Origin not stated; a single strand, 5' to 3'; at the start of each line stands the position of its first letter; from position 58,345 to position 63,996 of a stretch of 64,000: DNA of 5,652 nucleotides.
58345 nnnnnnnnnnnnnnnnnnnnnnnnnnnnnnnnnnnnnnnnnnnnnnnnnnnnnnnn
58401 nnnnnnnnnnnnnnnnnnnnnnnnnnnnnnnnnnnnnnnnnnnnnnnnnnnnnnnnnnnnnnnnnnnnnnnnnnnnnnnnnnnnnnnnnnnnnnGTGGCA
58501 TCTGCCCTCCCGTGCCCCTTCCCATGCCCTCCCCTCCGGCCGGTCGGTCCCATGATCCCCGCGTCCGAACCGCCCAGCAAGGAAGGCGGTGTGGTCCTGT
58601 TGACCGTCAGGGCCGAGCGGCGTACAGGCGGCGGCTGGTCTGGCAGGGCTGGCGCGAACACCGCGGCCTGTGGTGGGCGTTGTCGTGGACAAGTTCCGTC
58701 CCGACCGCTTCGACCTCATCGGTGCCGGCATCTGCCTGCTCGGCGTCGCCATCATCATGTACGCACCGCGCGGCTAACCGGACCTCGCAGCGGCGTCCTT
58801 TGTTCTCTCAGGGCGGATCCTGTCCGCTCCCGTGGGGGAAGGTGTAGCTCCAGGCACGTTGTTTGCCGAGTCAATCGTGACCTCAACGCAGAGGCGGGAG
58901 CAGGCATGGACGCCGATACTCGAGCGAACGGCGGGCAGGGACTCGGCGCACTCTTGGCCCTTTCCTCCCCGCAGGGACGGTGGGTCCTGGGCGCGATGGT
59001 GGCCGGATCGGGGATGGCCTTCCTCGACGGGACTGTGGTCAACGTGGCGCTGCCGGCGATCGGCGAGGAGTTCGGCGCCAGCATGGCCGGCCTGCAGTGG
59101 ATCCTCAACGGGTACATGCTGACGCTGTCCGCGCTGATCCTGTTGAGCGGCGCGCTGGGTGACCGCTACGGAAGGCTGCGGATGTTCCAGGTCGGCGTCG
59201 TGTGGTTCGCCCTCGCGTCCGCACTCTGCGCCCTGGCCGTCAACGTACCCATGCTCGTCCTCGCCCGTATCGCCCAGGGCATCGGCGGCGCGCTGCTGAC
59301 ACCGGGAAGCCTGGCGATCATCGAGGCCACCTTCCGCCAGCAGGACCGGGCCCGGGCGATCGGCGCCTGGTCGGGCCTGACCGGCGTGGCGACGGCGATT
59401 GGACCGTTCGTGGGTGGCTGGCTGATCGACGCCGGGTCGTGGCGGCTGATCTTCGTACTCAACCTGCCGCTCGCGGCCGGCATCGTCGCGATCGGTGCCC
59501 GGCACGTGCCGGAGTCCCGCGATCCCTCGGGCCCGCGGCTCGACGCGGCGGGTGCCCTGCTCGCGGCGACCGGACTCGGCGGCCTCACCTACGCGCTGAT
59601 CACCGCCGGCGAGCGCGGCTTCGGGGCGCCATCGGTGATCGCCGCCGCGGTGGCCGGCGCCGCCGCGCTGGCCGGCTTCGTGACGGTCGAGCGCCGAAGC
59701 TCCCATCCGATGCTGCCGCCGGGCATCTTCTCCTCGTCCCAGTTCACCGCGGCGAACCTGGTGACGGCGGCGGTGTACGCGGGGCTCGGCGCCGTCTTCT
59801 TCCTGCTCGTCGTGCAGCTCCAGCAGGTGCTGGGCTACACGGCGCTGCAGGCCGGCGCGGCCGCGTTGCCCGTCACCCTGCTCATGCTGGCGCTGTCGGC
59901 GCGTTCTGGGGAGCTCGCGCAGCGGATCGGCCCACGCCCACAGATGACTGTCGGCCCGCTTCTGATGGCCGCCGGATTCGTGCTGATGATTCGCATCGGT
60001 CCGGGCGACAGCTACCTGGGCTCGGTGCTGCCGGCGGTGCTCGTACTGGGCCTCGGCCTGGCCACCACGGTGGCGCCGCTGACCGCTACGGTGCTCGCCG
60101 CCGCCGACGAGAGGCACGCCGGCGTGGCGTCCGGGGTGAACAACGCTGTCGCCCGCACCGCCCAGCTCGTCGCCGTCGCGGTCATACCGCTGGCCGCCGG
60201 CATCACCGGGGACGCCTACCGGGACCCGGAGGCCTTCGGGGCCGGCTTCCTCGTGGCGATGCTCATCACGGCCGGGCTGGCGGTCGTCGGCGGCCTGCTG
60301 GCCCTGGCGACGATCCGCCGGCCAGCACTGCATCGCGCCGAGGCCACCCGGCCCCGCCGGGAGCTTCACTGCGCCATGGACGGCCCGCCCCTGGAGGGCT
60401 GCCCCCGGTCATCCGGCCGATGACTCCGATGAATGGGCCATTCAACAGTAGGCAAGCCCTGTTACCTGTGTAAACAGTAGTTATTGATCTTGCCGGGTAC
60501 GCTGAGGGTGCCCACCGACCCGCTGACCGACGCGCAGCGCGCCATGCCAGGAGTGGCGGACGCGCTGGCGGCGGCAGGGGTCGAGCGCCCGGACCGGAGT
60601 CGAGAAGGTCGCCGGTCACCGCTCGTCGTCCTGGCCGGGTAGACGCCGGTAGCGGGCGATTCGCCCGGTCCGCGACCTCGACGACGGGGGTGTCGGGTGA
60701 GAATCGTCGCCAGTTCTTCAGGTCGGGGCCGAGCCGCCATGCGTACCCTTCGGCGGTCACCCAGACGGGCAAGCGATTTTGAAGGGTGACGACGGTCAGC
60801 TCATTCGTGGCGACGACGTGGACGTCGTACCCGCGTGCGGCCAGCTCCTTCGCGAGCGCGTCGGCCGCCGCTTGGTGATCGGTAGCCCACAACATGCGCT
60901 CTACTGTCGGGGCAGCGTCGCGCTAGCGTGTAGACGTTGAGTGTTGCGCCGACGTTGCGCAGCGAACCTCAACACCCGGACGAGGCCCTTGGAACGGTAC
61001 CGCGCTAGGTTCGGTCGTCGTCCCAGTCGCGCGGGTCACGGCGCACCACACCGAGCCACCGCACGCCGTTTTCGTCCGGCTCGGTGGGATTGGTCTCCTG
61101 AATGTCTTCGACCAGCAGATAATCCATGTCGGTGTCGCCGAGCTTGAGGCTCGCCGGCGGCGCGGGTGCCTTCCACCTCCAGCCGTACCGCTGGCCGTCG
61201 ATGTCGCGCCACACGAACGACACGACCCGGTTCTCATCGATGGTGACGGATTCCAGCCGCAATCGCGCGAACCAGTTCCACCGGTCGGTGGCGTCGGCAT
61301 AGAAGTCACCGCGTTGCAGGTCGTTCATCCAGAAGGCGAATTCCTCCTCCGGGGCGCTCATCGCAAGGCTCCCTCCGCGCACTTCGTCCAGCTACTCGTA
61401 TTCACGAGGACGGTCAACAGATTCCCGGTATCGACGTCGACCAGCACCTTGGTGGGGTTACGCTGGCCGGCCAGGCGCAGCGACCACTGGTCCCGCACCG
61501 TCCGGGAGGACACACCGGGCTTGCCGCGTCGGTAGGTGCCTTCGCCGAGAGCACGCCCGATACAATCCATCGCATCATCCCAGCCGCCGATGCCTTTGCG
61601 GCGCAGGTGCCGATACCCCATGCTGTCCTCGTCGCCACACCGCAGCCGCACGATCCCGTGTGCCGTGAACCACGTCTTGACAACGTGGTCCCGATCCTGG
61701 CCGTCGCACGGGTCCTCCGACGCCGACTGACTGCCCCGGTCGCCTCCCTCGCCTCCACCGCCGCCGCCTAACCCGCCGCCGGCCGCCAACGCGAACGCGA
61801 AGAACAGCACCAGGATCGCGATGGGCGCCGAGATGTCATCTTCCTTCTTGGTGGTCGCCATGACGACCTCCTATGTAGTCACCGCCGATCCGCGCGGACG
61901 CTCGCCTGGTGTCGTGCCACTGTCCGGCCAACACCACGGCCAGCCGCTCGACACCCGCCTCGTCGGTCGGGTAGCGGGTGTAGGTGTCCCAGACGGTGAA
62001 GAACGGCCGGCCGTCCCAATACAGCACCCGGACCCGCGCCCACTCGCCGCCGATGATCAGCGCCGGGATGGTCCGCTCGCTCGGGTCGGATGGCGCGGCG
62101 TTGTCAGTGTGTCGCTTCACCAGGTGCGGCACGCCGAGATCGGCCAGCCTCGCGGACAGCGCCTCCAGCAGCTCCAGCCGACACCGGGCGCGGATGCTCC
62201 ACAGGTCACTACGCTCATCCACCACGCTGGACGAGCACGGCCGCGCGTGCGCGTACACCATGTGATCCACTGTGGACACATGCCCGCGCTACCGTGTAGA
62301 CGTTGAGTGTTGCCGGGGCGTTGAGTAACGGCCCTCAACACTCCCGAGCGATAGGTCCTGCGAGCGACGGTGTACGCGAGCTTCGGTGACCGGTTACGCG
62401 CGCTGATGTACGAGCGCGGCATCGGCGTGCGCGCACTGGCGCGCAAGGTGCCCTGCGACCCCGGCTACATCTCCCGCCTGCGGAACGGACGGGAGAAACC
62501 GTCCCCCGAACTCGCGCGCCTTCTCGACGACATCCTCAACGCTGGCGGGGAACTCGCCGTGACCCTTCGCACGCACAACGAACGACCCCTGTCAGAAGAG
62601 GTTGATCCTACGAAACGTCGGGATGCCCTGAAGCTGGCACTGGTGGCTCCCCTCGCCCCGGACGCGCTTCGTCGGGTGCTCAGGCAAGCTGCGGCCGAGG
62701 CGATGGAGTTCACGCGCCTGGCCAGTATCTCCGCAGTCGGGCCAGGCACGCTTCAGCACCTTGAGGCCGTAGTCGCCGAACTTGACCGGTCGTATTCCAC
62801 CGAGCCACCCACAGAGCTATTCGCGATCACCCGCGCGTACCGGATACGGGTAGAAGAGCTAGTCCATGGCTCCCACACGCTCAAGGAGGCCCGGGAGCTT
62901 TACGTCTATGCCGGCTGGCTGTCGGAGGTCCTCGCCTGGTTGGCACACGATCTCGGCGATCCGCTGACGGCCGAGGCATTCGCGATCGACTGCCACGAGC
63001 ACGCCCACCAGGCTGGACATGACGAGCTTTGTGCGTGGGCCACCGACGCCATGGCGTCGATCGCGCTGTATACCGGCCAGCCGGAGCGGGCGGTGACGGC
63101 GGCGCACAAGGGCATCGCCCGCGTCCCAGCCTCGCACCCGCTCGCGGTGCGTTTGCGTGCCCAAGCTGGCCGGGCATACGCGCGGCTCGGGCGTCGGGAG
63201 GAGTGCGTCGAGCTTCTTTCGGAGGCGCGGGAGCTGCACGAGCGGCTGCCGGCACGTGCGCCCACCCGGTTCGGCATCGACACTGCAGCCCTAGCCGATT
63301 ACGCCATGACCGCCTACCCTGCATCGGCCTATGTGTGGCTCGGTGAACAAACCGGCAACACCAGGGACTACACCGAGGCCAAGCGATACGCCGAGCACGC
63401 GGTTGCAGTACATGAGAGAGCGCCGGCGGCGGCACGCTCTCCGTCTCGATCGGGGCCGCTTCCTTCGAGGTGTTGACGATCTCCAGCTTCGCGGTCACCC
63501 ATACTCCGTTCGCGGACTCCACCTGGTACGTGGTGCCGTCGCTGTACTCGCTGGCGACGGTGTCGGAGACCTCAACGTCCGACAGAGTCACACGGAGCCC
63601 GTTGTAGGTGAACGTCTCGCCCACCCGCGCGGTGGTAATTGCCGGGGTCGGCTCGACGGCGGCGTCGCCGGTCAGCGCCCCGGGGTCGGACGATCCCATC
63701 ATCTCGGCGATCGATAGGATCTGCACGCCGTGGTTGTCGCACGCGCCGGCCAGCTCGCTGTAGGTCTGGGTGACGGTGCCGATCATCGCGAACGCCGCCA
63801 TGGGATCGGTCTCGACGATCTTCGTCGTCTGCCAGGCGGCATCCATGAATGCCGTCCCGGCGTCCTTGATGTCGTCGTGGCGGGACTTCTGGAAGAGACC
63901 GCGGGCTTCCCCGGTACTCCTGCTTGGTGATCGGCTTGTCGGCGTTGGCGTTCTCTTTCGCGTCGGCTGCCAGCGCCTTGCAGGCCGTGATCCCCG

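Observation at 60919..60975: Duplicated promoter/leader module shared by two paralogous small genes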

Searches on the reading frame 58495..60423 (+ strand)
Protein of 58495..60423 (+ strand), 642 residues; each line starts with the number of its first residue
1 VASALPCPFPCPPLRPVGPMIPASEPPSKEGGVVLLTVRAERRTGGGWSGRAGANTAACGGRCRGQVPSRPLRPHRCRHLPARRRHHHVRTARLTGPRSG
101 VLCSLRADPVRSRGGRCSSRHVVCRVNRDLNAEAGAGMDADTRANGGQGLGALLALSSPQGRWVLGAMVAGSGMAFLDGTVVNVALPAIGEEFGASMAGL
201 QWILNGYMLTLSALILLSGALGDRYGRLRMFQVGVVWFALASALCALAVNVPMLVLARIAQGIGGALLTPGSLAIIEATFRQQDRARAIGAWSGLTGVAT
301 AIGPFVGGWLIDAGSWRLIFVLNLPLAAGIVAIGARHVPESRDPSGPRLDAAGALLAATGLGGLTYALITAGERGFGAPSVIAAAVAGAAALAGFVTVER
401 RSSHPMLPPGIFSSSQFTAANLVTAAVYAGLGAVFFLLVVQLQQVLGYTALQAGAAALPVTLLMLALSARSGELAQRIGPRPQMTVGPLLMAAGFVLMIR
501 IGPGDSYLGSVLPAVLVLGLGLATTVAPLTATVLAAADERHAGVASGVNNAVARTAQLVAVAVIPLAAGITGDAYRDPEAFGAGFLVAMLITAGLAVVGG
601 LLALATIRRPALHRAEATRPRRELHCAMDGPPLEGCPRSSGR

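Call 7: search_protein_families(library=pfam, proteins=[window:58495-60423:+], max_evalue=0.1)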
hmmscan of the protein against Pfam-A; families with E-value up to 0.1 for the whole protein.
window:58495-60423:+ (642 aa): 2 families
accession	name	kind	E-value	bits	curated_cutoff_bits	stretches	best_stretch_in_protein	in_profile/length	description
PF07690.21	MFS_1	-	2.6e-51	175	33.4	1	170-557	3-343/347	Major Facilitator Superfamily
PF03137.26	OATP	-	0.074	11.8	25.8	0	252-310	134-192/545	Organic Anion Transporter Polypeptide (OATP) family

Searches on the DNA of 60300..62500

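Call 24: search_rna_families(source=window, start=60300, end=62500, threshold=evalue, max_evalue=5)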
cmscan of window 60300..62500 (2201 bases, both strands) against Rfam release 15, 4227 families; matches with E-value up to 5: 3.
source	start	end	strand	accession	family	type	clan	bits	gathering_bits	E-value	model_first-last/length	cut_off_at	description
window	61739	61811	-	RF03207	mir-3960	Gene; miRNA;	-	22.6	73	3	1-73/73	no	mir-3960 microRNA precursor family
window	61531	61617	+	RF03572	MIR2109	Gene; miRNA;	-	17.6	100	4.2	1-71/71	no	MIR2109 microRNA precursor family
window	61045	61090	+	RF00700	mir-375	Gene; miRNA;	-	15.9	46.7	4.1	1-67/67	no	mir-375 microRNA precursor family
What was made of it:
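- On Cis-regulatory RNA (riboswitch, attenuator or a known Rfam family): Only three chance-level miRNA hits with E>3, none of them on the module (call 24).
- No Rfam match (call 24).
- Tried and rejected: No match on the module (call 24).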

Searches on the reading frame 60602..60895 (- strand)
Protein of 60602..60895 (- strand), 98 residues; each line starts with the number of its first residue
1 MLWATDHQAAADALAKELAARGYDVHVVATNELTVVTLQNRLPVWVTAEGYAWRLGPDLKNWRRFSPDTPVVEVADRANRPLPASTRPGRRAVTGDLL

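Call 21: find_homologous_proteins(query=window:60602-60895:-)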
Query window:60602-60895:-: 19 candidates shared short words with the query, none scored E <= 0.001.

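Call 44: search_protein_families(library=ncbifam, proteins=[window:60602-60895:-], max_evalue=0.1)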
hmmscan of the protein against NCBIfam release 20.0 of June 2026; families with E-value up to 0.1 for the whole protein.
window:60602-60895:- (98 aa): 1 family
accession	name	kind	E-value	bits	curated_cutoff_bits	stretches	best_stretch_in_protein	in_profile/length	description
NF040690.1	mycolate_SDR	equivalog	0.014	14.8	380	1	10-43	20-53/265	mycolate reductase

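Call 45: search_protein_families(library=phrogs, proteins=[window:60602-60895:-], max_evalue=0.1)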
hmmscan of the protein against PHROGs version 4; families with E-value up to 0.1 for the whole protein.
window:60602-60895:- (98 aa): 2 families
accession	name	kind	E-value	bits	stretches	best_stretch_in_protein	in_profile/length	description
phrog_32808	-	unknown function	0.013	17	1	4-29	29-54/79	-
phrog_38201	-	unknown function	0.087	13.9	0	3-29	49-75/104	-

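Call 60: search_protein_representatives(protein=window:60638-60895:-)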
Query: 86 residues. Proteins with E-value up to 0.001 (for the whole library): 5; up to 1e-10: 2; up to 1e-30: 0. The best 5 are listed.
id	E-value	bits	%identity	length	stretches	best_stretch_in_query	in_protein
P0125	3.8e-14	68.5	36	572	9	25-55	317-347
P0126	3.6e-12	62.1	36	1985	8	3-59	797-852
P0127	2.0e-05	40.6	42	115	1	10-81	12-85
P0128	4.5e-04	36.3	57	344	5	42-54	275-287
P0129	5.0e-04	36.1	37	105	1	7-74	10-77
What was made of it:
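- The ATG and the -10-like hexamer are kept in register in front of an ORF that has real homologues (call 60).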

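Call 65: find_encoding_contigs(protein=P0129, flank=4000, max_places=3)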
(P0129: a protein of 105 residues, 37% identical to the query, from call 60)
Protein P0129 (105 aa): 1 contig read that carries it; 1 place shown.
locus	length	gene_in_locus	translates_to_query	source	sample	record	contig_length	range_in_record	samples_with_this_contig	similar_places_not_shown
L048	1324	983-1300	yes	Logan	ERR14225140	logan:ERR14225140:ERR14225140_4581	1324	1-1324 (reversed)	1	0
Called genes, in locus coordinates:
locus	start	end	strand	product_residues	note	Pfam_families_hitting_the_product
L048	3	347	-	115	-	?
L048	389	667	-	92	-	PF00392:GntR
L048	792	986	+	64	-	-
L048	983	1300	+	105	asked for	-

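Call 66: find_encoding_contigs(protein=P0127, flank=5000, max_places=3)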
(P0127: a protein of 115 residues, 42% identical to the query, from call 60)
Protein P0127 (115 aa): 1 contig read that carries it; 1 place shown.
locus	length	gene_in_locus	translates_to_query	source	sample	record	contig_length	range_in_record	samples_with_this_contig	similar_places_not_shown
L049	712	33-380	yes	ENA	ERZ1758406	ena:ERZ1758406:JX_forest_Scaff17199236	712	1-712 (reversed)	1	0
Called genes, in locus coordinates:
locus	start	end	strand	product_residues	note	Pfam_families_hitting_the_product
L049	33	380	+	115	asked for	-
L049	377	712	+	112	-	?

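Call 76: predict_structure(alignment_id=A6)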
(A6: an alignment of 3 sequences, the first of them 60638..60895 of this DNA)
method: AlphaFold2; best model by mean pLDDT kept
length: 86 residues; sequences in the alignment: 3
mean_pLDDT: 76.3   pTM: 0.61
mean pLDDT of the five models: 76.3, 73.1, 69.2, 67.8, 67.1
residues with pLDDT >= 90: 2; 70-90: 66; 50-70: 13; < 50: 5
segments of 3 or more residues with pLDDT < 50: 1-3
pLDDT, mean of each block of 10 residues (from residue 1): 62 88 85 78 82 71 78 80 54
secondary structure, 60 per line:
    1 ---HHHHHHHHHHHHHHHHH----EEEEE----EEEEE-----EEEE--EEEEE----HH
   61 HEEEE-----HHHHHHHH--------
elements in order: H4-20 E25-29 E34-38 E44-47 E50-54 E62-65 H71-78

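Call 90: fold_search(model_id=the predicted structure, library=pdb)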
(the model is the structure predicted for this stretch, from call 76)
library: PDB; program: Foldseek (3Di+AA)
matches with E <= 10: 192; with E <= 0.001: 0
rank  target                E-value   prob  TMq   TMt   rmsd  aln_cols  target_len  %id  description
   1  7ycx_I                3.2e-01  0.77  0.43  0.07   8.0        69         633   14  The structure of INTAC-PEC complex (released 2023-03-15)
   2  7x1x_A                8.6e-01  0.23  0.29  0.08   6.5        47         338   26  Crystal Structure of cis-4,5-dihydrodiol phthalate dehydrogenase in complex with NAD+ (released 2022-09-14)
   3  7wzd_B                1.4e+00  0.15  0.28  0.08   6.6        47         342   26  Crystal Structure of cis-4,5-dihydrodiol phthalate dehydrogenase from Comamonas testosteroni KF1 (released 2022-09-14)
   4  7wzd_A                1.7e+00  0.13  0.28  0.08   6.6        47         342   26  Crystal Structure of cis-4,5-dihydrodiol phthalate dehydrogenase from Comamonas testosteroni KF1 (released 2022-09-14)
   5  7x2y_B                2.1e+00  0.09  0.28  0.08   6.2        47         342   21  Crystal Structure of cis-4,5-dihydrodiol phthalate dehydrogenase in complex with NAD+ and 3-Hydroxybenzoate (released 2022-09-14)
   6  3wn6_A                2.6e+00  0.15  0.26  0.06   4.2        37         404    8  Crystal structure of alpha-amylase AmyI-1 from Oryza sativa (released 2014-09-10)
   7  1iv8                  2.6e+00  0.14  0.28  0.04   5.0        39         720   18  Crystal Structure of Maltooligosyl trehalose synthase (released 2003-02-25)
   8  1we5_A                2.8e+00  0.12  0.27  0.04   4.4        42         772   12  Crystal Structure of Alpha-Xylosidase from Escherichia coli (released 2005-02-15)
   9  2iyj_A                2.8e+00  0.08  0.28  0.33   7.9        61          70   11  Crystal structure of the N-terminal dimer domain of E.coli DsbC (released 2007-07-24)
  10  7x2y_A                2.9e+00  0.10  0.28  0.08   6.5        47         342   26  Crystal Structure of cis-4,5-dihydrodiol phthalate dehydrogenase in complex with NAD+ and 3-Hydroxybenzoate (released 2022-09-14)
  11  4jpd                  3.1e+00  0.16  0.40  0.33   5.6        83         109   17  The structure of CyaY from Burkholderia cenocepacia (released 2013-03-27)
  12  1q4k_B                3.1e+00  0.08  0.29  0.13   9.8        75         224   12  The polo-box domain of Plk1 in complex with a phospho-peptide (released 2003-11-11)
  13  6fco_C                3.1e+00  0.08  0.29  0.23  12.6        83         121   11  Structural and functional characterisation of Frataxin (FXN) like protein from Chaetomium thermophilum (released 2019-01-23)
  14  4zm3_B                3.5e+00  0.18  0.31  0.08   2.1        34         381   24  Crystal structure of PLP-Dependent 3-Aminobenzoate Synthase PctV wild-type (released 2015-10-14)
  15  4zm3_C                3.5e+00  0.18  0.31  0.08   2.1        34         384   24  Crystal structure of PLP-Dependent 3-Aminobenzoate Synthase PctV wild-type (released 2015-10-14)
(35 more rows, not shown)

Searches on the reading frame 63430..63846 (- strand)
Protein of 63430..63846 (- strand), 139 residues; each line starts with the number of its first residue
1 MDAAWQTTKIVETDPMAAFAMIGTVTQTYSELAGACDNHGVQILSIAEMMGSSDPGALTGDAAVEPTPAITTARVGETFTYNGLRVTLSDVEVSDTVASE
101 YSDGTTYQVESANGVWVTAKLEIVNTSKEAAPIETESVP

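Call 7: search_protein_families(library=pfam, proteins=[window:63430-63846:-], max_evalue=0.1)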
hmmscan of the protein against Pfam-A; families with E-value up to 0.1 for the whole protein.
window:63430-63846:- (139 aa): 1 family
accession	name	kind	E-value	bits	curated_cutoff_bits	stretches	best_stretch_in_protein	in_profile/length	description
PF11611.13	DUF4352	-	0.052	14.3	25.9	1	75-133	3-54/122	Domain of unknown function (DUF4352)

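Call 44: search_protein_families(library=ncbifam, proteins=[window:63430-63846:-], max_evalue=0.1)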
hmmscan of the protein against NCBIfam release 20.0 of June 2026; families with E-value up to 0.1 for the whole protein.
window:63430-63846:- (139 aa): 0 families

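Call 45: search_protein_families(library=phrogs, proteins=[window:63430-63846:-], max_evalue=0.1)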
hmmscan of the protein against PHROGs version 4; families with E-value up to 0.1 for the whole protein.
window:63430-63846:- (139 aa): 3 families
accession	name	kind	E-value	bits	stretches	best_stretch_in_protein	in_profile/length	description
phrog_806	-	unknown function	5.8e-05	24.2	1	67-132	48-109/187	-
phrog_8568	-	unknown function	0.023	15.6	1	72-107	21-54/77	-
phrog_25783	-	unknown function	0.083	13.7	0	77-90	6-19/28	-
